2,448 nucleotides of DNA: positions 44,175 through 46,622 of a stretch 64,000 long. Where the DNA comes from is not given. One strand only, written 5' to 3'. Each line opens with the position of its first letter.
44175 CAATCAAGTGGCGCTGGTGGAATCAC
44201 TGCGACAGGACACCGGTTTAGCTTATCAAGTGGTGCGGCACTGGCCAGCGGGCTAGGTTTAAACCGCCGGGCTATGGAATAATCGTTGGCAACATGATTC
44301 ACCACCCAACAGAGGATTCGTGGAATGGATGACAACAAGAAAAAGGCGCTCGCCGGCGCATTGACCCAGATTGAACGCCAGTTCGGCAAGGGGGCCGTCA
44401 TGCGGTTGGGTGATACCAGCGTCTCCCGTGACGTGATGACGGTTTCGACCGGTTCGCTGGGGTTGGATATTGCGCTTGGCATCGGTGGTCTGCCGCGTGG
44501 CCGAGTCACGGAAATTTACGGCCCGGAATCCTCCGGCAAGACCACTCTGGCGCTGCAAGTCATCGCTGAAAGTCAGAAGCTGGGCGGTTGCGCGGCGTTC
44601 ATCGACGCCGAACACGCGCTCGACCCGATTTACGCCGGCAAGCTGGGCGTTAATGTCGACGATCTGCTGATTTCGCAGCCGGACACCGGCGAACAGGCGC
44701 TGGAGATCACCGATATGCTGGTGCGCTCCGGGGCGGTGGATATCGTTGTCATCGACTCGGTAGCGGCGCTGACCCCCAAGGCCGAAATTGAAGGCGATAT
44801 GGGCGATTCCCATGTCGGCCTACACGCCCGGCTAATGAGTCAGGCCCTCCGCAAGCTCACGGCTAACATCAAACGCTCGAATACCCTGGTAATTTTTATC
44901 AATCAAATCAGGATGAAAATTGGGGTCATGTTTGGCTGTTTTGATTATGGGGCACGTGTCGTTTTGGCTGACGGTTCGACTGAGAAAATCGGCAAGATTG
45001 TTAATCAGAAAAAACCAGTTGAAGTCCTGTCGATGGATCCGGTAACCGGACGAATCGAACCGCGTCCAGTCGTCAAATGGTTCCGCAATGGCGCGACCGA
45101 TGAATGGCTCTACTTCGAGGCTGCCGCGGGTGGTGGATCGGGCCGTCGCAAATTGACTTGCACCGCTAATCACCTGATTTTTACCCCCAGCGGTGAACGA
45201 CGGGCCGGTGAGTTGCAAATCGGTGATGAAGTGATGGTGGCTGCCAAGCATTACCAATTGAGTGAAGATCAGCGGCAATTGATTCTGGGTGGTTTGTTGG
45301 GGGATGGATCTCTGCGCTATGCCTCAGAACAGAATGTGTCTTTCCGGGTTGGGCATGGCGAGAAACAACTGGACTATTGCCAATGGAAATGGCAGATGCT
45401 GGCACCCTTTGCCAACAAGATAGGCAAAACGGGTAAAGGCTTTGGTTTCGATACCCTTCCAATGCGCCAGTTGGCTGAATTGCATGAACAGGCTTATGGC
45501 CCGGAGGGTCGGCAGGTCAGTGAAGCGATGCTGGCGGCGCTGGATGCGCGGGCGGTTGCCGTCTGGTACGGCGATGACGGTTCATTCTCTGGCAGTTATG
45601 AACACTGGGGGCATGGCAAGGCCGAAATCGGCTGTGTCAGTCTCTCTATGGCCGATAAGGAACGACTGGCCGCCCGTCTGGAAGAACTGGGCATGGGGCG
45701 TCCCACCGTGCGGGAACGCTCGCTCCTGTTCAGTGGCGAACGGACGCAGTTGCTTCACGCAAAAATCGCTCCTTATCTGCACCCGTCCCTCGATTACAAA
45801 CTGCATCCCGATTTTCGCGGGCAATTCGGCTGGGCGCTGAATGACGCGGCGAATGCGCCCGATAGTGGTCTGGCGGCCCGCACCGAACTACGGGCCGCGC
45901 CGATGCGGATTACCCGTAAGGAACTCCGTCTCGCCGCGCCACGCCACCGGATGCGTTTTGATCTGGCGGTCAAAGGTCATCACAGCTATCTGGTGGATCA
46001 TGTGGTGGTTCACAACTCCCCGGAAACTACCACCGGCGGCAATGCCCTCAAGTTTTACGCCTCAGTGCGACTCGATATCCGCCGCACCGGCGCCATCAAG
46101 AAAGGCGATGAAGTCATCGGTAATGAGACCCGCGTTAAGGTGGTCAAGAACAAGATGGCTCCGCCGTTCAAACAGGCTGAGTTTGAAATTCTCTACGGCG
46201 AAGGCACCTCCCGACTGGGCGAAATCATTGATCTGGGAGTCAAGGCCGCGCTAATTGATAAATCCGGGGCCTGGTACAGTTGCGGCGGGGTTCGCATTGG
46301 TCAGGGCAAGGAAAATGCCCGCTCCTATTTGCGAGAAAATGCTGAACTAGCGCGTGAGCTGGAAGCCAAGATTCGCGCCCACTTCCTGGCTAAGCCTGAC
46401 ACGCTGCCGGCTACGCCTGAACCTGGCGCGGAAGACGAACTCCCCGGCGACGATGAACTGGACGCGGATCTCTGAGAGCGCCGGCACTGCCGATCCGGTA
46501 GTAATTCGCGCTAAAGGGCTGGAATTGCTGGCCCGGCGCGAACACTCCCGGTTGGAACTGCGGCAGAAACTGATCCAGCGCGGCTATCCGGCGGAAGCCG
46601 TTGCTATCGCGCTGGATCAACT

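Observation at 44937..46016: recA interrupted by a 360-aa Hint + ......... intein at the GVMFG/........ site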

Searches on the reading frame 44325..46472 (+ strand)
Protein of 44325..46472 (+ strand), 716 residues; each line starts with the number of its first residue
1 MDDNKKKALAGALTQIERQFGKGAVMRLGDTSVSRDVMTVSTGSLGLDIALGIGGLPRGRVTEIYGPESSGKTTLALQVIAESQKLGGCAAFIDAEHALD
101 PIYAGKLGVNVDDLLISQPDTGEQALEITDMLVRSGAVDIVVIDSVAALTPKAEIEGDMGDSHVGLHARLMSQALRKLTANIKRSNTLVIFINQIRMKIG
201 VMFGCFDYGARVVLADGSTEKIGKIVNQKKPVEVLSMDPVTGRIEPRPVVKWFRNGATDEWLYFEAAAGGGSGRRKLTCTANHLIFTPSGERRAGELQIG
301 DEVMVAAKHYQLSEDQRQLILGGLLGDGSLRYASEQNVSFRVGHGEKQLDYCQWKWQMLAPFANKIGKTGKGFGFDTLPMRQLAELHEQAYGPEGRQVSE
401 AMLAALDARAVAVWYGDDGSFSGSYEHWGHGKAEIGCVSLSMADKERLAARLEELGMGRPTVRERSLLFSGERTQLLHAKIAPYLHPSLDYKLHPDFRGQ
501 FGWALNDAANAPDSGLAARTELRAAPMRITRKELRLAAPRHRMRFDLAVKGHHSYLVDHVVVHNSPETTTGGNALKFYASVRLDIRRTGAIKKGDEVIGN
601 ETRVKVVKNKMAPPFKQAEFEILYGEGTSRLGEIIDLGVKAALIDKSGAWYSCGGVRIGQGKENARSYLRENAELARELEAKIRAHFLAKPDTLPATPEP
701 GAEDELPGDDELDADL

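Call 4: search_protein_families(library=pfam, proteins=[window:44325-46472:+], max_evalue=0.01)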
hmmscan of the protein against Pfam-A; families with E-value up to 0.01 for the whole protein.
window:44325-46472:+ (716 aa): 11 families
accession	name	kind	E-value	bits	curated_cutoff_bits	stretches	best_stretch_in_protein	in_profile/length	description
PF00154.27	RecA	-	9.3e-136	451.8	27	2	7-205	1-198/262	recA bacterial DNA recombination protein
PF21096.2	RecA_C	-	3.6e-24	85.1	27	1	632-687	1-56/57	RecA C-terminal domain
PF03161.18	LAGLIDADG_2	-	3.5e-16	60.1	25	1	317-453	1-140/168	LAGLIDADG DNA endonuclease family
PF06745.19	ATPase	-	9.1e-07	28.9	26.6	1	40-111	1-74/231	KaiC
PF08423.17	Rad51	-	3e-05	23.9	22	1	36-196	4-176/244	Rad51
PF14890.11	Intein_splicing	-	4.7e-05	23.7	35.8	1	212-564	1-155/155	Intein splicing domain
PF01079.26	Hint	-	0.0001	22.4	29.7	1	203-302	11-100/213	Hint module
PF01637.24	ATPase_2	-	0.00011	22.5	33.2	1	62-190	23-114/225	ATPase domain predominantly from Archaea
PF13481.12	AAA_25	-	0.00082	19.5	27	0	55-82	29-56/195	AAA domain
PF13479.12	AAA_24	-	0.0015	18.9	27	1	64-150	7-77/195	AAA domain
PF07591.16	PT-HINT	-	0.0072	17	27.7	0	229-309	15-93/137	Pretoxin HINT domain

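Call 5: search_protein_families(library=ncbifam, proteins=[window:44325-46472:+], max_evalue=0.01)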
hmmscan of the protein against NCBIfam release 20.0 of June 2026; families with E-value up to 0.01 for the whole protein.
window:44325-46472:+ (716 aa): 17 families
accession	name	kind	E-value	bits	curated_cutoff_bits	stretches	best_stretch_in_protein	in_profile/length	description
TIGR02012.1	tigrfam_recA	equivalog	2.3e-161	536.5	325.3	2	4-205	1-201/321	recombinase RecA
NF007072.0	PRK09519.1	equivalog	2.8e-139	465.8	1024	4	4-205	6-206/790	intein-containing recombinase RecA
NF005852.0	PRK07773.1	equivalog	4.3e-14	51.8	780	1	204-330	397-521/886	replicative DNA helicase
TIGR02237.1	recomb_radB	equivalog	4.4e-13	49.6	172.4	1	53-200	6-154/210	DNA repair and recombination protein RadB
TIGR01445.1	intein_Nterm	domain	8.7e-10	39.5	24.5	1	205-287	1-83/83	intein N-terminal splicing region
NF033429.2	ImuA_translesion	equivalog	6.6e-09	35.9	150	1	35-142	11-119/181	translesion DNA synthesis-associated protein ImuA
NF006861.0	PRK09361.1-1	equivalog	1.7e-08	34.3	278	1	39-194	4-166/235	DNA repair and recombination protein RadB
NF003301.0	PRK04301.1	equivalog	1.3e-07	31.1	259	1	35-204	78-260/316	DNA repair and recombination protein RadA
NF058630.1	repair_Rv3395c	exception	1.1e-05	25.3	65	1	53-152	4-94/153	DnaE2-dependent mutagenesis accessory factor ImuA'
TIGR02239.1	recomb_RAD51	equivalog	3.4e-05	23.1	478.05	1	35-195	73-245/316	DNA repair protein RAD51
TIGR02238.1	recomb_DMC1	equivalog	5.4e-05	22.5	447.7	1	34-150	72-205/314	meiotic recombinase Dmc1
TIGR02236.1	recomb_radA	equivalog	0.0001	21.8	361.15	1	34-102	72-145/311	DNA repair and recombination protein RadA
NF006799.0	PRK09302.1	equivalog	0.00028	19.6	408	1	35-85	8-57/515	circadian clock protein KaiC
TIGR00416.1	sms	equivalog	0.00036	19.4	403.05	1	35-150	71-183/454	DNA repair protein RadA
TIGR03881.1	KaiC_arch_4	hypoth_equivalog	0.0027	17.4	247.8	1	40-155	3-96/231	KaiC domain-containing protein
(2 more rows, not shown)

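Call 27: find_homologous_proteins(query=window:44325-46472:+, region=205-564, max_evalue=0.00001)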
Query window:44325-46472:+, residues 205-564 (360 aa): 1924 proteins with E <= 0.00001 among 8000 candidates; the best 120 are listed.
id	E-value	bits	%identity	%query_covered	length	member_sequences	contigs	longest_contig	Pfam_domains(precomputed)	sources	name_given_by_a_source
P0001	9.3e-240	813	99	100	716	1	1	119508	PF06745.20,PF03161.19,PF00154.28,PF21096.3,PF14890.12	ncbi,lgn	ncbi:MAG: recombinase RecA [Candidatus Competibacteraceae bacterium]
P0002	4.4e-239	811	98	100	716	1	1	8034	PF06745.20,PF03161.19,PF00154.28,PF21096.3,PF14890.12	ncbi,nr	ncbi:MAG: recombinase RecA [Candidatus Contendobacter sp.]|nr:recombinase RecA [Candidatus Contendob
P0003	4.7e-234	794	96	100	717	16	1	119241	PF06745.20,PF03161.19,PF00154.28,PF21096.3,PF27531.1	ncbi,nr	ncbi:MAG: recombinase RecA [Candidatus Competibacteraceae bacterium]|nr:recombinase RecA [Candidatus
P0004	4.9e-234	794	96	100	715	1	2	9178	PF06745.20,PF03161.19,PF08423.18,PF00154.28,PF21096.3,PF14890.12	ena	-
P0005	5.1e-234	794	96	100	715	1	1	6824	PF06745.20,PF03161.19,PF08423.18,PF00154.28,PF21096.3,PF14890.12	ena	-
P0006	9.0e-214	727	88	100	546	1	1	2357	PF03161.19,PF00154.28,PF21096.3,PF14890.12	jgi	jgi:recombination protein RecA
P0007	4.7e-213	725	88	100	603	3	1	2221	PF03161.19,PF00154.28,PF21096.3,PF14890.12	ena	-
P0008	6.5e-213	725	88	100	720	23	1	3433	PF06745.20,PF03161.19,PF08423.18,PF00154.28,PF21096.3,PF01079.26,PF27531.1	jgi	jgi:recombination protein RecA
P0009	1.2e-211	721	87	100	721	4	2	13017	PF06745.20,PF03161.19,PF08423.18,PF00154.28,PF21096.3,PF27531.1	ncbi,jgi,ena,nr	ncbi:MAG TPA: recombinase RecA [Candidatus Competibacteraceae bacterium]|nr:recombinase RecA [Candid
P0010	6.1e-210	715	87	100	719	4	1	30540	PF06745.20,PF03161.19,PF00154.28,PF21096.3,PF27531.1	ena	-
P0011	2.0e-209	713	87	100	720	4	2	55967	PF06745.20,PF03161.19,PF08423.18,PF00154.28,PF21096.3,PF27531.1,PF14890.12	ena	-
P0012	2.2e-208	710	86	100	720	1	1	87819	PF06745.20,PF03161.19,PF08423.18,PF00154.28,PF21096.3,PF27531.1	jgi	jgi:recombination protein RecA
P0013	2.9e-208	709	86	100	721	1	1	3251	PF06745.20,PF03161.19,PF08423.18,PF00154.28,PF21096.3,PF27531.1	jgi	jgi:recombination protein RecA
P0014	4.6e-207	705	85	100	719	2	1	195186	PF06745.20,PF03161.19,PF00154.28,PF21096.3,PF01079.26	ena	-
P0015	7.7e-207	705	86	100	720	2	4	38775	PF06745.20,PF03161.19,PF08423.18,PF00154.28,PF21096.3,PF27531.1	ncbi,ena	-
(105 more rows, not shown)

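Call 70: find_encoding_contigs(protein=P0001, flank=6000, max_places=3)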
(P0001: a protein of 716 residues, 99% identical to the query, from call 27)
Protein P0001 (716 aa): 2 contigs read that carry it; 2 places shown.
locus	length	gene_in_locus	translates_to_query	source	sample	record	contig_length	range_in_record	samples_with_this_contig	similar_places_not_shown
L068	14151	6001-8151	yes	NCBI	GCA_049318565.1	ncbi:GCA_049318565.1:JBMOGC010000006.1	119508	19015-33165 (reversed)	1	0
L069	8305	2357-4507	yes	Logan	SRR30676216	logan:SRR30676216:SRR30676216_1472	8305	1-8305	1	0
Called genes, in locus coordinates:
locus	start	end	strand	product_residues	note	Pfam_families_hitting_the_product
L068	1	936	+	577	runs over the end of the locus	PF00682:HMGL-like, PF22615:IPMS_D2, PF08502:LeuA_dimer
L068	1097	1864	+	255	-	PF12833:HTH_18, PF00165:HTH_AraC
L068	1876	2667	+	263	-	PF01026:TatD_DNase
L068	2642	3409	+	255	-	PF00899:ThiF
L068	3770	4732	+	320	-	PF01544:CorA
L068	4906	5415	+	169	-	PF02464:CinA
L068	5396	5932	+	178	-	PF02834:LigT_PEase, PF13563:2_5_RNA_ligase2, PF02834:LigT_PEase (weak)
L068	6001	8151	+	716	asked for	PF00154:RecA_N, PF06745:ATPase (weak), PF14890:Intein_splicing (faint), PF03161:LAGLIDADG_2, PF00154:RecA_N, PF21096:RecA_C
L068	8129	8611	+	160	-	PF21982:RecX_HTH1, PF02631:RecX_HTH2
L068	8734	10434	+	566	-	PF01555:N6_N4_Mtase, PF03602:Cons_hypoth95 (faint), PF01170:UPF0020 (faint)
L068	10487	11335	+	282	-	PF13749:HATPase_c_4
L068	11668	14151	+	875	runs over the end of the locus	PF01411:tRNA-synt_2c, PF07973:tRNA_SAD, PF02272:DHHA1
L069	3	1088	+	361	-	?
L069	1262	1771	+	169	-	PF02464:CinA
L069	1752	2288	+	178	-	PF02834:LigT_PEase, PF13563:2_5_RNA_ligase2, PF02834:LigT_PEase (weak)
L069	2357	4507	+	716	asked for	PF00154:RecA_N, PF06745:ATPase (weak), PF14890:Intein_splicing (faint), PF03161:LAGLIDADG_2, PF00154:RecA_N, PF21096:RecA_C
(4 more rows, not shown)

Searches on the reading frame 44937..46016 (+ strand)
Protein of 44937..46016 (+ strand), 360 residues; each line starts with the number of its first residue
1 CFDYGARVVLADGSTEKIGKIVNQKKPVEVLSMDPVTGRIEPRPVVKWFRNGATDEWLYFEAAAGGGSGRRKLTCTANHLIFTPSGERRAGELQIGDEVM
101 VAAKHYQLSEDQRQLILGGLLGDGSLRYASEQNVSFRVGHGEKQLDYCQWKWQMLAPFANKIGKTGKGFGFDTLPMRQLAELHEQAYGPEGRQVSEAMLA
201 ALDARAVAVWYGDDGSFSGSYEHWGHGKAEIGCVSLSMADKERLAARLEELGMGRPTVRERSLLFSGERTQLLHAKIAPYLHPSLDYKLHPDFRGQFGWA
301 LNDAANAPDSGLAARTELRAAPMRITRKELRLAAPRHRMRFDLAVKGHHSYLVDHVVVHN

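Call 4: search_protein_families(library=pfam, proteins=[window:44937-46016:+], max_evalue=0.01)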
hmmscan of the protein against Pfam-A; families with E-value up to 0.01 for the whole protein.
window:44937-46016:+ (360 aa): 4 families
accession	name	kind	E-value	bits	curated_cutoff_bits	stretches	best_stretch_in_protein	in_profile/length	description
PF03161.18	LAGLIDADG_2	-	9.5e-17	61.9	25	1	113-249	1-140/168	LAGLIDADG DNA endonuclease family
PF14890.11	Intein_splicing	-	6.5e-06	26.5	35.8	1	8-360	1-155/155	Intein splicing domain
PF01079.26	Hint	-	0.00045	20.3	29.7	1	1-100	13-102/213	Hint module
PF13403.11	Hint_2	-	0.006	17.4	28.4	0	77-107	5-35/147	Hint domain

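Call 5: search_protein_families(library=ncbifam, proteins=[window:44937-46016:+], max_evalue=0.01)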
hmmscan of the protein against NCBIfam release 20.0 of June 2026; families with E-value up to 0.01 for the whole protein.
window:44937-46016:+ (360 aa): 3 families
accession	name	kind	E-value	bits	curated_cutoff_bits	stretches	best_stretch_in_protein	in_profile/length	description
NF005852.0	PRK07773.1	equivalog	5.9e-12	44.7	780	1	1-126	398-521/886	replicative DNA helicase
TIGR01445.1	intein_Nterm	domain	4.4e-10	40.4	24.5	1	1-83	1-83/83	intein N-terminal splicing region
NF007072.0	PRK09519.1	equivalog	7.9e-08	31.1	1024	1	5-105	256-350/790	intein-containing recombinase RecA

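Call 6: search_solved_structures(query=window:44937-46016:+, max_evalue=1, show_alignments=3)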
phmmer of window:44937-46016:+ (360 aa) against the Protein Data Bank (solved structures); distinct sequences matched with E-value up to 1: 18.
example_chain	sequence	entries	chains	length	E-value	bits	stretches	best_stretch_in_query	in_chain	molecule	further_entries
2in0_A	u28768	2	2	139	1e-09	41.3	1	4-101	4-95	Endonuclease PI-MtuI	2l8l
2in9_A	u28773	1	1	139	2.3e-09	40.1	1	4-101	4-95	Endonuclease PI-MtuI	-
2imz_A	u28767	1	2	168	3.7e-09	39.4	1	4-100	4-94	Endonuclease PI-MtuI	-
5k08_A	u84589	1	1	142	5e-09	39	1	4-101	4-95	RecA mini intein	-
5i0a_A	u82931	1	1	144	5.3e-09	38.9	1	4-101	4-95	Intein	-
3igd_A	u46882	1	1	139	5.7e-09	38.8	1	4-101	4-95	Endonuclease PI-MtuI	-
3ifj_A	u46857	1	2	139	6e-09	38.7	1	4-102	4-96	Endonuclease PI-MtuI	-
2in8_A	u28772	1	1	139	1.1e-08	37.8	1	4-101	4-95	Endonuclease PI-MtuI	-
1zd7_A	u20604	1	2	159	0.12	14.7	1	1-65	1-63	DNA polymerase III alpha subunit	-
3nzm_A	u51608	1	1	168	0.14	14.5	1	1-65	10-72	DNA polymerase III subunit alpha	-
4gig_A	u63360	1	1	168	0.17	14.2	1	1-65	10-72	DNA polymerase III subunit alpha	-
1mi8_A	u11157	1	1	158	0.51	12.7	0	22-104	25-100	DnaB intein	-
4lx3_A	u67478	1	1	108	0.57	12.5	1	1-83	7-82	DNA polymerase III, alpha subunit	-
4qfq_A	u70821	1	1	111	0.59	12.4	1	1-83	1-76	DNA polymerase III, alpha subunit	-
5ol1_A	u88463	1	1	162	0.62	12.4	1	3-65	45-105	DNA polymerase III subunit alpha,DNA polymerase III subunit alpha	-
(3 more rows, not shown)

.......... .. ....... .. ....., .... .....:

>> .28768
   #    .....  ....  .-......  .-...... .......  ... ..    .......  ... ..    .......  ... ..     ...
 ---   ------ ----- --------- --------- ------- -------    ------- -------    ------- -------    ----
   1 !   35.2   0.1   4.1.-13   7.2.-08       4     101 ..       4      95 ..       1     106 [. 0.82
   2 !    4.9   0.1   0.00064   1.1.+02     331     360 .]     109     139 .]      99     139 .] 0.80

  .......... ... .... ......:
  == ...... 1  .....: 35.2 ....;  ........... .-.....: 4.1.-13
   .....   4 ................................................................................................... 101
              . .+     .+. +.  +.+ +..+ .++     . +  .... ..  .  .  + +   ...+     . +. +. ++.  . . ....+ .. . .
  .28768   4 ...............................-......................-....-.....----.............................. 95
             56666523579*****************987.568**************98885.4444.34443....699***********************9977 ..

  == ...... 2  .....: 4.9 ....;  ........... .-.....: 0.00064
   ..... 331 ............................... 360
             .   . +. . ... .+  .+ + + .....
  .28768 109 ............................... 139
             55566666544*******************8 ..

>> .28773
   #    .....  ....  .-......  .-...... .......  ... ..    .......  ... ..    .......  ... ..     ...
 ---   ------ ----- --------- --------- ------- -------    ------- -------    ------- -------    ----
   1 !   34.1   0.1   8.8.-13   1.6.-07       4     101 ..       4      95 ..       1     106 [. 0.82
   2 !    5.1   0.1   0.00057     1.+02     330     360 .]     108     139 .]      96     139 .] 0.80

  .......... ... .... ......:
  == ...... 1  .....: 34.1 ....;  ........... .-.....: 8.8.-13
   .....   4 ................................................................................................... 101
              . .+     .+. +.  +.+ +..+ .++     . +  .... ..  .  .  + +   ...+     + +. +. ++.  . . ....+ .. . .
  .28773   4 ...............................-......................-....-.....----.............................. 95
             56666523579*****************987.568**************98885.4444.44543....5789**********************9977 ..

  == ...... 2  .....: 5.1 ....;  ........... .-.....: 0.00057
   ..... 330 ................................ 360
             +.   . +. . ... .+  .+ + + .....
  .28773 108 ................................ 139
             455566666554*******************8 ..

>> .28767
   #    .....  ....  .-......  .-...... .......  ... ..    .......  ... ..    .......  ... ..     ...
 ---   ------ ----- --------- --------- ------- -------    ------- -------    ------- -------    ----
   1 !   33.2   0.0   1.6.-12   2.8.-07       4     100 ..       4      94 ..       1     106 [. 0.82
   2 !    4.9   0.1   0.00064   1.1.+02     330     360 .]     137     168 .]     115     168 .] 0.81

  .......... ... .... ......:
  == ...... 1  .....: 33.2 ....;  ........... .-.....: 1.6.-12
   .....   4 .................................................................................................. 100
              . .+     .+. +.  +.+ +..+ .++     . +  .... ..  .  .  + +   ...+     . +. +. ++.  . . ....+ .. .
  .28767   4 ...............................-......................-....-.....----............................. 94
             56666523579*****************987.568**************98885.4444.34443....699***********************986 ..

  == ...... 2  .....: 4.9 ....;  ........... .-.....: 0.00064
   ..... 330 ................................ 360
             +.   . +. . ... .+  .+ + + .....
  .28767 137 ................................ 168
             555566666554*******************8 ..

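Call 17: find_related_loci(query=window:44937-46016:+, collection=genome_contigs, flank=2500)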
Query window:44937-46016:+ (360 aa) in genome_contigs; peptide patterns used: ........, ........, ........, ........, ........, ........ (x = any residue, [..] = any of these).
117 stretches matched a pattern; 23 encode a relative of the query (tblastn E <= 1e-3); 22 distinct loci.
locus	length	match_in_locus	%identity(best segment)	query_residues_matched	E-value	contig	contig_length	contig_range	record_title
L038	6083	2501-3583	86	1-360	0e+0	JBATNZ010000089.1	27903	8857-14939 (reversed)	MAG: Candidatus Contendobacter sp. isolate MFD10518_ilm_asm_bin19 k127_204925, whole genome shotgun sequence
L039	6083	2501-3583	88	1-360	0e+0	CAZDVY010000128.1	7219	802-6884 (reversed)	MAG TPA_asm: uncultured Candidatus Competibacteraceae bacterium isolate SRP329715_co1_354 genome assembly, contig: NODE_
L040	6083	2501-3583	78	1-360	0e+0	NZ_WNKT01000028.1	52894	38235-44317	Allochromatium palmeri strain DSM 15591 NODE_28_length_52894_cov_33.2472, whole genome shotgun sequence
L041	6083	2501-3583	78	1-360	0e+0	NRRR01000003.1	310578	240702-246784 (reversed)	Chromatium weissei strain DSM 5161 scaffold0003, whole genome shotgun sequence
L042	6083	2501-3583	78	1-360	0e+0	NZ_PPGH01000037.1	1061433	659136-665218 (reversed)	Chromatium okenii strain LaCa tig00000296, whole genome shotgun sequence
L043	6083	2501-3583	75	1-360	0e+0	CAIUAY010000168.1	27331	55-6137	MAG: uncultured Chromatium sp. isolate I2_bin-149 genome assembly, contig: bin-149:168/277, whole genome shotgun sequenc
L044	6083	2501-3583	76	1-360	0e+0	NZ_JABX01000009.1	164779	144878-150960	Thiohalocapsa sp. ML1 contig00009, whole genome shotgun sequence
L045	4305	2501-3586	66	1-360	9e-164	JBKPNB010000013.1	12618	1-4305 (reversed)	MAG: Actinomycetota bacterium isolate GS_HAYS_MAG_00051 GS_HAYS_000002770149, whole genome shotgun sequence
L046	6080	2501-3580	96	1-360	0e+0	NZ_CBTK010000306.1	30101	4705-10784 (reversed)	Candidatus Contendobacter odensis Run_B_J11, whole genome shotgun sequence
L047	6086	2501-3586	64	1-360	3e-156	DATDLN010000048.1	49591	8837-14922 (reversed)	MAG TPA_asm: Thermoleophilaceae bacterium isolate SMAG_U385 k141_165993, whole genome shotgun sequence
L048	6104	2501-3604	62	1-360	5e-153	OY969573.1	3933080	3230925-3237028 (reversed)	MAG: uncultured Solirubrobacteraceae bacterium isolate MFD05512.bin.1.40 genome assembly, chromosome: 1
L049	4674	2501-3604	62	1-360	5e-152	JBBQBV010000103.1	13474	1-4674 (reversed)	MAG: Solirubrobacterales bacterium isolate Co_metawrap_1297 Cmw_1297_k141_23511228_length_13474_cov_22.0000, whole genom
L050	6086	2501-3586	61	1-360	3e-151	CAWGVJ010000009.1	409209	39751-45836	MAG: uncultured Solirubrobacterales bacterium isolate MFD02809.bin.2.213 genome assembly, contig: contig_138324, whole g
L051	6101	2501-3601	61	1-360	4e-150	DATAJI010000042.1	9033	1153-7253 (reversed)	MAG TPA_asm: Solirubrobacteraceae bacterium isolate SMAG_U6907 k141_179622, whole genome shotgun sequence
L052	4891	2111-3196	61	1-360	5e-151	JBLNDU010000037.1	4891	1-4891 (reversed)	MAG: Nocardioidaceae bacterium isolate MAG91 PRJNA889980_bin7_renamed_36, whole genome shotgun sequence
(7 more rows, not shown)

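Call 45: search_dna_similar(query=window:44937-46016:+, collection=phages, mode=protein, max_rows=15)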
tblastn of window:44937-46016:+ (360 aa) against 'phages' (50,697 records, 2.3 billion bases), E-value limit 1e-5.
Records with a match: 4; places in all: 4; records where one place covers at least 80% of the query: 2.
Best place of each record, by identity: <60% 4.
By first word of the organism name: Pseudaeromonas 1; Bacteriophage 1; Yersinia 1; uncultured 1.
By host as written in the record: - 2; Pseudaeromonas pectinilytica strain KR2-7 1; Yersinia enterocolitica serotype O:9 1.
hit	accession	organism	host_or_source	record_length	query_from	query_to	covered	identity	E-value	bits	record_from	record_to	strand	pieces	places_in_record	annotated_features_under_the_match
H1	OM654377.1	Pseudaeromonas phage vB_PpeM_ KLEP7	Pseudaeromonas pectinilytica strain ...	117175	1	360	100%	26.0%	5e-21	100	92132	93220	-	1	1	intein-containing RNA ligase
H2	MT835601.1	Bacteriophage sp.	human fecal samples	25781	68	360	81%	26.6%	2e-13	77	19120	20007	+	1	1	record has no annotation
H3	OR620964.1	Yersinia phage fHe-Yen9-02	Yersinia enterocolitica serotype O:9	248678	1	158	44%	26.5%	4e-7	58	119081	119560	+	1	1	UvsX-like recombinase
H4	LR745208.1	uncultured phage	metagenomic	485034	1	101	28%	35.9%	8e-12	72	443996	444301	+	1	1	record has no annotation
